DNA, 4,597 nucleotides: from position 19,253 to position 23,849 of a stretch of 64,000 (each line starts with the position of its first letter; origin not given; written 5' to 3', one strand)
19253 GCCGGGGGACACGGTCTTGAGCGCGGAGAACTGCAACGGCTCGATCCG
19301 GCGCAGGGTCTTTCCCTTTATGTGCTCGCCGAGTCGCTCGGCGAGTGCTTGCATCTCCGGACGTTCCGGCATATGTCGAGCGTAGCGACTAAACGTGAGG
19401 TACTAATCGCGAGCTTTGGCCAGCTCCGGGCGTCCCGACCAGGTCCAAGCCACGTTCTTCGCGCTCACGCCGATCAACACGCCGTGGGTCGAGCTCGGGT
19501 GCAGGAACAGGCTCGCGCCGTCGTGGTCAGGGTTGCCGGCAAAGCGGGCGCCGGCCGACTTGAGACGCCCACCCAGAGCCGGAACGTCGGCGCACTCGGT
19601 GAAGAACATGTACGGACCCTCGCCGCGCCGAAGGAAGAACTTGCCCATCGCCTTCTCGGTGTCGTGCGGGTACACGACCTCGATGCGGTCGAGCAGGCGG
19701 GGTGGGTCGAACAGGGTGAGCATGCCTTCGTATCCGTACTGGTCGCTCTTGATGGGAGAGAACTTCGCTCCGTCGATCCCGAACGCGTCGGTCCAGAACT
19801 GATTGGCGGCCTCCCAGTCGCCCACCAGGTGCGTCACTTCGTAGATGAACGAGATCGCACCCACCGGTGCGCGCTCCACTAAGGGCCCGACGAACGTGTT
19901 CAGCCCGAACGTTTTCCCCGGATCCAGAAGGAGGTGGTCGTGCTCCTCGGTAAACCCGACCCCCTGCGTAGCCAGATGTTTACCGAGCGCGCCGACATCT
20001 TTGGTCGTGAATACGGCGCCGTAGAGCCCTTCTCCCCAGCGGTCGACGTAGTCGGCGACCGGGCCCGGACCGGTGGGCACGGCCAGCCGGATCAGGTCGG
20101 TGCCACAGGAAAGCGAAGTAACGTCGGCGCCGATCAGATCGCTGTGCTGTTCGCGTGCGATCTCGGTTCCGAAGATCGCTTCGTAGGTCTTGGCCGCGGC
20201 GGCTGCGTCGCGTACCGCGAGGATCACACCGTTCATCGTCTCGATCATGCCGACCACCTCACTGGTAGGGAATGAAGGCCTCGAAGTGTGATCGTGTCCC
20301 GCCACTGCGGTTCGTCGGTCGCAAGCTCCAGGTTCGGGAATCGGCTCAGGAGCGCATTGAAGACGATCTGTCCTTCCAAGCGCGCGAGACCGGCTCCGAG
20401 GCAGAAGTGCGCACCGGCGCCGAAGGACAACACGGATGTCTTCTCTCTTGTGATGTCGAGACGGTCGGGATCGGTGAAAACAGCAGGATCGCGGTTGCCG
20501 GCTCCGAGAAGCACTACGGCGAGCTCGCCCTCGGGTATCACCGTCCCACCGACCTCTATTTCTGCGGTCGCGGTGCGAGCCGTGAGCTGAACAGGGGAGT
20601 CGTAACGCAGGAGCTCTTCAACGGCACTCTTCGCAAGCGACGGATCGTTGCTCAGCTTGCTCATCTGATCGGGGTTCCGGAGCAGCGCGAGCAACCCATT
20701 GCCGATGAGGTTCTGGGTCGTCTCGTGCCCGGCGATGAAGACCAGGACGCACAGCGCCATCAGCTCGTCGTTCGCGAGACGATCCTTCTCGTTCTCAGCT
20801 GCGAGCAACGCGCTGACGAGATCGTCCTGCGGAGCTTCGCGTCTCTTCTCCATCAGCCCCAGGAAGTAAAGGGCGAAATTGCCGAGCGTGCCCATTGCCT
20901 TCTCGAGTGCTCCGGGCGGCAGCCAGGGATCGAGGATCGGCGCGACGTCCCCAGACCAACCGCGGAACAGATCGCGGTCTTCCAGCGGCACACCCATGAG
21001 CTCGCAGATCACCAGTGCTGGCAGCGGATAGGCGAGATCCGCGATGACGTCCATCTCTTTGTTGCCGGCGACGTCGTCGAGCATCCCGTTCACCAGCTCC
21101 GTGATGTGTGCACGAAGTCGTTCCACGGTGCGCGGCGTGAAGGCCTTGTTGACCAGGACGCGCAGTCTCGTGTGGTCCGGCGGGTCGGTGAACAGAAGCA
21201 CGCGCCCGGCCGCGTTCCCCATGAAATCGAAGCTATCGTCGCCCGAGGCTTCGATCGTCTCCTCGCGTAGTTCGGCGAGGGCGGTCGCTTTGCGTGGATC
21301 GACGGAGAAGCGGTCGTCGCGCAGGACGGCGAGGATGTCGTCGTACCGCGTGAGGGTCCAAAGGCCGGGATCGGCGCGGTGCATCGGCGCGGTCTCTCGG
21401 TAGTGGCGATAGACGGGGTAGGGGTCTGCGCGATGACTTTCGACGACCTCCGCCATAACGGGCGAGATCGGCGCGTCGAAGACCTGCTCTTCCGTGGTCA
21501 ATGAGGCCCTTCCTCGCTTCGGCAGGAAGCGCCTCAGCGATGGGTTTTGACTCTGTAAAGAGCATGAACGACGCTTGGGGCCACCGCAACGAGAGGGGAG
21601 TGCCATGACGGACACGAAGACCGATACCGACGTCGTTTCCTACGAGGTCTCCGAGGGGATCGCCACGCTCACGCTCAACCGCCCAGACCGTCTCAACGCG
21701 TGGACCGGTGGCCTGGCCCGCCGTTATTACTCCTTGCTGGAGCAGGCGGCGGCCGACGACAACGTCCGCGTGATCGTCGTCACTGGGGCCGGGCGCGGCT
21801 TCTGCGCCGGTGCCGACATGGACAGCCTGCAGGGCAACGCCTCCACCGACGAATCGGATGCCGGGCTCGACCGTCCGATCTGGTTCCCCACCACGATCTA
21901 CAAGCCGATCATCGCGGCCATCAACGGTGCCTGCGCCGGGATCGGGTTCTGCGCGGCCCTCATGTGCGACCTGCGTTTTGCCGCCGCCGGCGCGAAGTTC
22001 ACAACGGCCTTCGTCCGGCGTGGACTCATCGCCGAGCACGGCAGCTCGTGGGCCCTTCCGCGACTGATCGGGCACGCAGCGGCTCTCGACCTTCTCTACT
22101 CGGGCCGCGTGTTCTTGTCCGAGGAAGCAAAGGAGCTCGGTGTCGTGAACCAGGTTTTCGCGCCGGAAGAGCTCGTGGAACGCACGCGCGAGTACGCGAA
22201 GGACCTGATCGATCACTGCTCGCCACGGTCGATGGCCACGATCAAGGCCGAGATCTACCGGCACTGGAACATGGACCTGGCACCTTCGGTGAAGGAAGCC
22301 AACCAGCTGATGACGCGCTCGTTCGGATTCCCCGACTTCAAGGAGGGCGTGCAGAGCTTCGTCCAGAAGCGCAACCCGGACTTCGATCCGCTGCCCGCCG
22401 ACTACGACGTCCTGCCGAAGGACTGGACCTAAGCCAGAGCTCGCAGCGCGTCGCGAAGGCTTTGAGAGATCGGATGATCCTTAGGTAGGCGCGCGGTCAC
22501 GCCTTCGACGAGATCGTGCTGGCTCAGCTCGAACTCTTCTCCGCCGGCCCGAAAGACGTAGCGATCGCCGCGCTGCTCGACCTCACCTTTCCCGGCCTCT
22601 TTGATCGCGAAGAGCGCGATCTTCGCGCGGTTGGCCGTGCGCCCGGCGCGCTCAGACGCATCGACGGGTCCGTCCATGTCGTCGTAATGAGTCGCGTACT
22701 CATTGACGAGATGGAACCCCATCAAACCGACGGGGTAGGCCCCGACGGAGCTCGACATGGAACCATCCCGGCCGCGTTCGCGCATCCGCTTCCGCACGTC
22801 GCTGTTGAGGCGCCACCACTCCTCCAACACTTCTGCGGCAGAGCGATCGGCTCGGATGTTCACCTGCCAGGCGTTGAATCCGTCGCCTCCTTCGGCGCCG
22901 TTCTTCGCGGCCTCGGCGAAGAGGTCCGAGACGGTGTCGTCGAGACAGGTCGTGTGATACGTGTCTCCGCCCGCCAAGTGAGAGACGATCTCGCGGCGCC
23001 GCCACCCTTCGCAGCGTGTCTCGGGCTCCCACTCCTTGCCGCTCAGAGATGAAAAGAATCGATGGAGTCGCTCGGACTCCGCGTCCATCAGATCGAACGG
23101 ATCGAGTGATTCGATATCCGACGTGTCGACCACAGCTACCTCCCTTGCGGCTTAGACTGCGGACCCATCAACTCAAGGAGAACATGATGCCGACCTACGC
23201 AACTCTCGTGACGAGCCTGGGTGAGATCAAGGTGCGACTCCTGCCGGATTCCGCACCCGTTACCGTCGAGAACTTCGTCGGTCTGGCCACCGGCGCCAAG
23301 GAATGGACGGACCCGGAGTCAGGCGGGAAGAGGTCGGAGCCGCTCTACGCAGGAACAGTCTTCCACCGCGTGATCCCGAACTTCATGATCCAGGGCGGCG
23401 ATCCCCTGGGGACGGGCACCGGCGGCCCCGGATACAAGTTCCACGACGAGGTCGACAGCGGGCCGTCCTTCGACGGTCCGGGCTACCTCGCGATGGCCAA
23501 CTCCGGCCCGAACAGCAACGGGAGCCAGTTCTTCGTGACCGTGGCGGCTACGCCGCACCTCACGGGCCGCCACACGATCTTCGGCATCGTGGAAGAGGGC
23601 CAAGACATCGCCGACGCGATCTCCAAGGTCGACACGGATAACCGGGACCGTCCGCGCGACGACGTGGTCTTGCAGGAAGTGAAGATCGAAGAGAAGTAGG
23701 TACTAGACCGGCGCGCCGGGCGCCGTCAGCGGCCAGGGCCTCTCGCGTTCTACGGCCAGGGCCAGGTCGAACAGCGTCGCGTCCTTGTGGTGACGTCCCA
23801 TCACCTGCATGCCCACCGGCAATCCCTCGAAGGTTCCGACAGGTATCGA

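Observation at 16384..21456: Operon coupling base-excision-repair glycosylases with an ABC1 kinase, VOC enzymes and a P450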

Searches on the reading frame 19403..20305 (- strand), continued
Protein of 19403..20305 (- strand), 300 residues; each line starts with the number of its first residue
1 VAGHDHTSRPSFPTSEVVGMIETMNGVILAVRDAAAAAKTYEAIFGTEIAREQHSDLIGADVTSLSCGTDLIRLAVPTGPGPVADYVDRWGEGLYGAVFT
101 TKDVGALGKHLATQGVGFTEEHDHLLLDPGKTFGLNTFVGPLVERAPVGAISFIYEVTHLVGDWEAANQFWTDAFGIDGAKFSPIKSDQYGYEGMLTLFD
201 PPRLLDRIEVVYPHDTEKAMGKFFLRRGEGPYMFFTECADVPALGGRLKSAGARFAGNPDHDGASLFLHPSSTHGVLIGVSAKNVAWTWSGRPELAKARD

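Call 76: predict_structure(alignment_id=A5)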
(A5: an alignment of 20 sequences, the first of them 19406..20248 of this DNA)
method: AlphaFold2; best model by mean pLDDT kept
length: 281 residues; sequences in the alignment: 20
mean_pLDDT: 90.2   pTM: 0.90
mean pLDDT of the five models: 90.2, 90.0, 89.7, 89.4, 87.1
residues with pLDDT >= 90: 201; 70-90: 60; 50-70: 18; < 50: 2
segments of 3 or more residues with pLDDT < 50: none
pLDDT, mean of each block of 10 residues (from residue 1): 91 98 97 96 97 98 96 96 94 93 94 93 94 94 91 80 73 84 77 92 91 94 95 94 84 95 84 66 41
secondary structure, 60 per line:
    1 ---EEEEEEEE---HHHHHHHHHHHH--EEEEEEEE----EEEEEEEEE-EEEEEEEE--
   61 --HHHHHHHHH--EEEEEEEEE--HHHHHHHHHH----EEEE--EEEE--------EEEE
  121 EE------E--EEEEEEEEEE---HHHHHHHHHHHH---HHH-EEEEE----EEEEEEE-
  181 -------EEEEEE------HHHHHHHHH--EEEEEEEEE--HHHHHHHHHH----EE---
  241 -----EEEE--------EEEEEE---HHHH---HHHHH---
elements in order: E4-11 H15-26 E29-36 E41-49 E51-58 H63-71 E74-82 H85-94 E99-102 E105-108 E117-122 E132-141 H145-156 E164-168 E173-179 E188-193 H200-208 E211-219 H222-231 E246-249 E258-263 H267-270 H274-278

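Call 79: fold_search(model_id=the predicted structure, library=pdb)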
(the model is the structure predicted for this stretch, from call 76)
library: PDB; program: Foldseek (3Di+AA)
matches with E <= 10: 1196; with E <= 0.001: 248
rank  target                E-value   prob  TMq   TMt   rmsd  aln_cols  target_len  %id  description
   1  1t47_A                2.2e-16  1.00  0.72  0.57   5.4       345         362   15  Structure of fe2-HPPD bound to NTBC (released 2004-06-15)
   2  2r5v_B                1.9e-15  1.00  0.73  0.63   7.1       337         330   14  Hydroxymandelate Synthase Crystal Structure (released 2008-03-18)
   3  8im2_A                1.9e-15  1.00  0.70  0.54   8.7       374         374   12  Crystal structure of human HPPD complexed with NTBC (released 2023-10-18)
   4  8im2_D                3.2e-15  1.00  0.70  0.55   5.5       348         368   10  Crystal structure of human HPPD complexed with NTBC (released 2023-10-18)
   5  8im2_C                6.2e-15  1.00  0.72  0.56   8.1       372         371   11  Crystal structure of human HPPD complexed with NTBC (released 2023-10-18)
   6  7yvv                  6.2e-15  1.00  0.69  0.59   7.1       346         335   15  AcmP1, R-4-hydroxymandelate synthase (released 2023-09-06)
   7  2r5v_A                7.0e-15  1.00  0.71  0.59   5.0       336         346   15  Hydroxymandelate Synthase Crystal Structure (released 2008-03-18)
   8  8im3_E                1.4e-14  1.00  0.71  0.55   5.3       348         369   12  Crystal structure of human HPPD complexed with compound a10 (released 2023-10-18)
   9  8xtv_A                1.6e-14  1.00  0.69  0.54   6.1       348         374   11  Crystal structure of AaHPPD-Y14150 complex (released 2025-01-15)
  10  8im2_F                1.6e-14  1.00  0.67  0.53   9.2       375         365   11  Crystal structure of human HPPD complexed with NTBC (released 2023-10-18)
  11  8im3_C                1.8e-14  1.00  0.68  0.52   9.6       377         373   11  Crystal structure of human HPPD complexed with compound a10 (released 2023-10-18)
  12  8im2_E                2.3e-14  1.00  0.70  0.55   8.9       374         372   11  Crystal structure of human HPPD complexed with NTBC (released 2023-10-18)
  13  9lia                  2.5e-14  1.00  0.70  0.54   6.1       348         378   11  Crystal structure of AaHPPD-ZD001 complex (released 2025-07-02)
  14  8im2_B                3.5e-14  1.00  0.67  0.52   6.1       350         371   11  Crystal structure of human HPPD complexed with NTBC (released 2023-10-18)
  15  8xtv_B                4.2e-14  1.00  0.70  0.55   6.1       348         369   11  Crystal structure of AaHPPD-Y14150 complex (released 2025-01-15)
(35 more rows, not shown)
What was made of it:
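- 19403..20248 (-): VOC1: two-domain VOC (glyoxalase-fold) protein, 281 aa, start overlapping the P450 stop (ATGA). AlphaFold model has pLDDT 90; the best folds are HPPD and hydroxymandelate synthase at TM about 0.7 and 10-15% identity (calls 76 and 79).
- On VOC (glyoxalase / bleomycin-resistance / dioxygenase) superfamily: The VOC1 model is a two-domain VOC with pLDDT 90 (calls 76 and 79).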

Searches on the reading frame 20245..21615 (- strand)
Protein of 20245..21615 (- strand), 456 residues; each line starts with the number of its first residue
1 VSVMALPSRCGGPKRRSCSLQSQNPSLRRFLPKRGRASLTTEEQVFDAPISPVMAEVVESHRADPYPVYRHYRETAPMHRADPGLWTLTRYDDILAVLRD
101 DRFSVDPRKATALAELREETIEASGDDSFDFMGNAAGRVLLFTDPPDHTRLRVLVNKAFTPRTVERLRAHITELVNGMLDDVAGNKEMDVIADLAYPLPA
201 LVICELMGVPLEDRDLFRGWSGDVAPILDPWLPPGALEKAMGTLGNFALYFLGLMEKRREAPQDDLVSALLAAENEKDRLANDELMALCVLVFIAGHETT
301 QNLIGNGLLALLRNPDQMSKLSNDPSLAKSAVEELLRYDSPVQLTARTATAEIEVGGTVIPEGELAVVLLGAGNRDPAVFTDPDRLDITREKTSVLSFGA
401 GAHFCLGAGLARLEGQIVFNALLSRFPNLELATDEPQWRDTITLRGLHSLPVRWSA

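Call 3: search_protein_families(library=pfam, proteins=[window:20245-21615:-])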
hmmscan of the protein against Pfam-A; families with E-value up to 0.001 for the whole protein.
window:20245-21615:- (456 aa): 1 family
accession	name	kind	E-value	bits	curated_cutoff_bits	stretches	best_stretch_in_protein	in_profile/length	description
PF00067.27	p450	-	1.3e-32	113.6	22.8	1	134-427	81-433/462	Cytochrome P450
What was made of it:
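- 20245..21501 (-): Cytochrome P450 (418 aa, CYP107-like), first gene of the run. PF00067 at 113.6 bits (call 3).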

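Call 4: search_protein_families(library=ncbifam, proteins=[window:20245-21615:-])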
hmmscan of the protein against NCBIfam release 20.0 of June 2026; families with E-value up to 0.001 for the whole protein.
window:20245-21615:- (456 aa): 9 families
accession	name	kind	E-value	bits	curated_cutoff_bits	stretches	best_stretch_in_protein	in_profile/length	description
NF045816.1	PentlenlactSyn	equivalog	6.9e-61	206.1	700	1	81-453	34-395/396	pentalenolactone synthase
TIGR04515.1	P450_rel_GT_act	subfamily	1.1e-60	206.1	343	1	57-452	25-385/386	P450-derived glycosyltransferase activator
TIGR04458.1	CYP450_TxtE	equivalog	2.3e-58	197.7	500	1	62-453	10-401/403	4-nitrotryptophan synthase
TIGR04538.1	P450_cycloAA_1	subfamily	2.4e-58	197.9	500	1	60-452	6-392/395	cytochrome P450, cyclodipeptide synthase-associated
NF041177.1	Cyp119_Thmprot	equivalog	1.7e-55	188.3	680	1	66-453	2-365/368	cytochrome P450 Cyp119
NF041802.1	P450_SolI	exception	2.5e-46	158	850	1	65-452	32-420/424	solanimycin biosynthesis cytochrome P450 SolI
NF050147.1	aminopyruv_ApyO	equivalog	7.6e-16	57.8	525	1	258-453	205-420/444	RiPP biosynthesis cytochrome P450 ApyO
NF045812.1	PentlenOxigase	equivalog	1.6e-12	47.1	800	1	257-426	213-409/444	pentalenene oxygenase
NF051859.1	AlbFlvMonOxTrpSyn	equivalog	1.1e-08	34.2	700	1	256-446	228-447/457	bifunctional albaflavenone monooxygenase/terpene synthase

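Call 36: search_solved_structures(query=window:20248-21456:-, max_evalue=1e-30)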
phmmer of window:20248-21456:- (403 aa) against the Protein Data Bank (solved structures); distinct sequences matched with E-value up to 1e-30: 309 (the best 60 are shown).
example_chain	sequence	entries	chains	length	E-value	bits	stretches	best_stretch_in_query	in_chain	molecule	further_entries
3ejb_B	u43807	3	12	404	3.1e-91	309.7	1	10-402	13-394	Biotin biosynthesis cytochrome P450-like enzyme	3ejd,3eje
6gk5_A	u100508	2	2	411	8.2e-89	301.7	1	7-399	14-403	Cytochrome P450 CYP267B1 protein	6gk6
8yhn_A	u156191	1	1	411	4.8e-87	295.9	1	9-399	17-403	Cytochrome P450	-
8w6z_A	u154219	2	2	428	4.9e-86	292.6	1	7-400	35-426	Cytochrome P450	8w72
3r9b_A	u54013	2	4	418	6.9e-86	292.1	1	8-399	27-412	CYTOCHROME P450 164A2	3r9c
4yzr_A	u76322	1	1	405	1e-85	291.5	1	10-401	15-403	Polyketide biosynthesis cytochrome P450 PksS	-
7wex_A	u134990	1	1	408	1.6e-85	290.9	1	6-400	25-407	Cytochrome P450 hydroxylase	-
6xa2_A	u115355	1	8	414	8.6e-84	285.2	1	11-401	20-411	TamI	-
6xa3_A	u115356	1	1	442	1.1e-83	284.9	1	11-401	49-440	TamI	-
1z8q_A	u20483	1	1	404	2.1e-83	283.9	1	6-401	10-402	6-deoxyerythronolide B hydroxylase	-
1egy_A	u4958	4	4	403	4.5e-83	282.8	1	6-401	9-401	CYTOCHROME P450ERYF | CYTOCHROME P450 107A1 | CYTOCHROME P450 ERYF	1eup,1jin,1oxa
1jip_A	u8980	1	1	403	7.4e-83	282.1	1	6-401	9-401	CYTOCHROME P450 107A1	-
1z8p_A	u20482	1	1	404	7.4e-83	282.1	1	6-401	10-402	6-deoxyerythronolide B hydroxylase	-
1jio_A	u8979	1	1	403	1.1e-82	281.6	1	6-401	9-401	CYTOCHROME P450 107A1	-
1z8o_A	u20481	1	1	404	1.1e-82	281.6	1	6-401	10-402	6-deoxyerythronolide B hydroxylase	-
6m4s_A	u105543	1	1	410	3.9e-77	263.3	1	10-382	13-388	Cytochrome P450 hydroxylase sb21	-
8gue_A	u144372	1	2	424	2.7e-76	260.5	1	8-402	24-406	Cytochrome P450 monooxygenase PikC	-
7xbm_A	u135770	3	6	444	3.6e-76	260.1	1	8-402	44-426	Cytochrome P450 monooxygenase PikC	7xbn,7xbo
2whw_A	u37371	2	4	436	3.7e-76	260.1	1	8-402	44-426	CYTOCHROME P450 MONOOXYGENASE | CYTOCHROME P450 HYDROXYLASE PIKC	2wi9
2vz7_A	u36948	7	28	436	3.7e-76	260.1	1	8-402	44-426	CYTOCHROME P450 MONOOXYGENASE | CYTOCHROME P450 HYDROXYLASE PIKC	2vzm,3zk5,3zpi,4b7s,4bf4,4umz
2bvj_A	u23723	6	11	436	5.5e-76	259.5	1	8-402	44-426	CYTOCHROME P450 MONOOXYGENASE | CYTOCHROME P450 HYDROXYLASE PIKC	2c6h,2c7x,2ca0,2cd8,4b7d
5cje_A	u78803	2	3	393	1.9e-73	251.2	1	10-401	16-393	Cytochrome P450 hydroxylase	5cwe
4z5p_A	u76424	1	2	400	2e-73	251.1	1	12-401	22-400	Cytochrome P450 hydroxylase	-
4wpz_A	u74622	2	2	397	1.4e-71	245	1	33-401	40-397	Cytochrome P450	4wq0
6gmf_A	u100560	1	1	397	5e-70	239.9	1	11-400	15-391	Putative cytochrome P450 hydroxylase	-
4rm4_A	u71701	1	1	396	1e-69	238.9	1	81-395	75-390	Cytochrome P450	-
4ggv_A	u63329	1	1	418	4.6e-69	236.7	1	90-400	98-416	Cytochrome P450 superfamily protein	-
9v2t_A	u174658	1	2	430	4.3e-68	233.5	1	10-400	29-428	Cytochrome P450 monooxygenase CYP107Z12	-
7y9o_A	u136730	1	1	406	3.3e-67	230.6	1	10-385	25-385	Cytochrome P450 monooxygenase YjiB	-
8jnp_A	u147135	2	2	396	1e-66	229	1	11-401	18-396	Cytochrome P450 CftA | Cytochrome P450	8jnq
2z3t_A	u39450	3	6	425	1.2e-66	228.8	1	9-393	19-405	Cytochrome P450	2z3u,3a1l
5ofq_A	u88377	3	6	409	4.4e-66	226.9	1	86-372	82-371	Cytochrome P450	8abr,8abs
7y97_A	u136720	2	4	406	5.7e-66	226.5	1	10-387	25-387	Cytochrome P450 monooxygenase YjiB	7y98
4mm0_A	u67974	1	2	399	5.9e-65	223.2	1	14-401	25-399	P450-like monooxygenase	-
5l90_A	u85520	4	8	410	3.9e-64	220.5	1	8-379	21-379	Cytochrome P450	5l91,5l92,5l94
9cjg_A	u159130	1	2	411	2.3e-63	218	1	8-399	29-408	Cytochrome P450-G9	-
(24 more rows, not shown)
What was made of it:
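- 20245..21501 (-): Best PDB matches are BioI 3ejb (3e-91), CYP267B1, CYP164A2 and EryF (call 36).
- On Cytochrome P450: 3ejb matches at 3e-91 (call 36).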

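Call 68: search_protein_families(library=padloc, proteins=[window:20248-21501:-], max_evalue=0.001)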
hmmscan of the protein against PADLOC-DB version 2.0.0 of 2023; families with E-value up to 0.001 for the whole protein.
window:20248-21501:- (418 aa): 0 families

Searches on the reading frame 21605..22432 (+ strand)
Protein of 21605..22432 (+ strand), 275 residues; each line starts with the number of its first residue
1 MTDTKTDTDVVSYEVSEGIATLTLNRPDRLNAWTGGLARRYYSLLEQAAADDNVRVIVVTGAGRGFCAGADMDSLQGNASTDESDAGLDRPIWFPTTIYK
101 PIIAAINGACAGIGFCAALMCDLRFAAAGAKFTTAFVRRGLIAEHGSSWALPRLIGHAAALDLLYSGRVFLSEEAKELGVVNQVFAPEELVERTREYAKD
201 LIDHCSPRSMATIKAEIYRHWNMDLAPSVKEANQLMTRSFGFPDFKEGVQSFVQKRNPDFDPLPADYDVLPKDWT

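Call 60: search_protein_families(library=pfam, proteins=[window:21605-22432:+], max_evalue=0.00001)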
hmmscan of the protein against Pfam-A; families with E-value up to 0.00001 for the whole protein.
window:21605-22432:+ (275 aa): 2 families
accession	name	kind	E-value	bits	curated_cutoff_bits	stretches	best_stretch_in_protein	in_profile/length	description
PF00378.25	ECH_1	-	1.4e-49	169.1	27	1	15-261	2-249/251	Enoyl-CoA hydratase/isomerase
PF16113.10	ECH_2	-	5.5e-25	89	27.2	1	20-190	2-177/335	Enoyl-CoA hydratase/isomerase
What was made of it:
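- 21605..22432 (+): Enoyl-CoA hydratase/isomerase (crotonase) gene, divergent neighbour and upstream boundary. PF00378 at 169 bits (call 60).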

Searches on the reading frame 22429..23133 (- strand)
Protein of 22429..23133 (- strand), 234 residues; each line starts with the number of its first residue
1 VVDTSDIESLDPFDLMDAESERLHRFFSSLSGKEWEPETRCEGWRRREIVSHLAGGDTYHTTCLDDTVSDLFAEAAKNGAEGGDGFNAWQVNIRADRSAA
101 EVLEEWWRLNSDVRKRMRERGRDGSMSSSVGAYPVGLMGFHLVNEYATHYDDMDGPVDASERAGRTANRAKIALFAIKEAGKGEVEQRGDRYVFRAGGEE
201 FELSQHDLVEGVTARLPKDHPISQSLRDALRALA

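Call 3: search_protein_families(library=pfam, proteins=[window:22429-23133:-])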
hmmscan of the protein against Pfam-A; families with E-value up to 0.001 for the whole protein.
window:22429-23133:- (234 aa): 1 family
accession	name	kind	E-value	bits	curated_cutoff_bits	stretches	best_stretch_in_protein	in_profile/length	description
PF11716.13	MDMPI_N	-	1.2e-12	49.1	24.2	1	17-153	2-139/140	Mycothiol maleylpyruvate isomerase N-terminal domain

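Call 4: search_protein_families(library=ncbifam, proteins=[window:22429-23133:-])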
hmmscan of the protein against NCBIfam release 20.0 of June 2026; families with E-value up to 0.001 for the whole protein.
window:22429-23133:- (234 aa): 2 families
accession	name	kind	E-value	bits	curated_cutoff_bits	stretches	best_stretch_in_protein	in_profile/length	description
TIGR03083.1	TIGR03083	domain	2.3e-12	47.7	50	1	17-174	3-150/202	maleylpyruvate isomerase family mycothiol-dependent enzyme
TIGR03084.1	TIGR03084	hypoth_equivalog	2.1e-07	30.9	247.95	1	16-118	7-107/253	TIGR03084 family metal-binding protein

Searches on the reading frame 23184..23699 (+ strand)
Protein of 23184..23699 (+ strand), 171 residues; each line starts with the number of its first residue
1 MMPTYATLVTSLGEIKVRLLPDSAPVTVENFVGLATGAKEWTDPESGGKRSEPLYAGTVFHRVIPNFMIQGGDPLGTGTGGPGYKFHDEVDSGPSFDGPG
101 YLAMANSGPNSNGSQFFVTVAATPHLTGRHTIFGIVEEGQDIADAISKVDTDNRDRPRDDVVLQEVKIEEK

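Call 60: search_protein_families(library=pfam, proteins=[window:23184-23699:+], max_evalue=0.00001)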
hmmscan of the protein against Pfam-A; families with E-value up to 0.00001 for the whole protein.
window:23184-23699:+ (171 aa): 1 family
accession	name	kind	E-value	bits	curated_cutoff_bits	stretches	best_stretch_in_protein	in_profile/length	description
PF00160.26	Pro_isomerase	-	1.8e-45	155.4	21.7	1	7-167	3-158/159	Cyclophilin type peptidyl-prolyl cis-trans isomerase/CLD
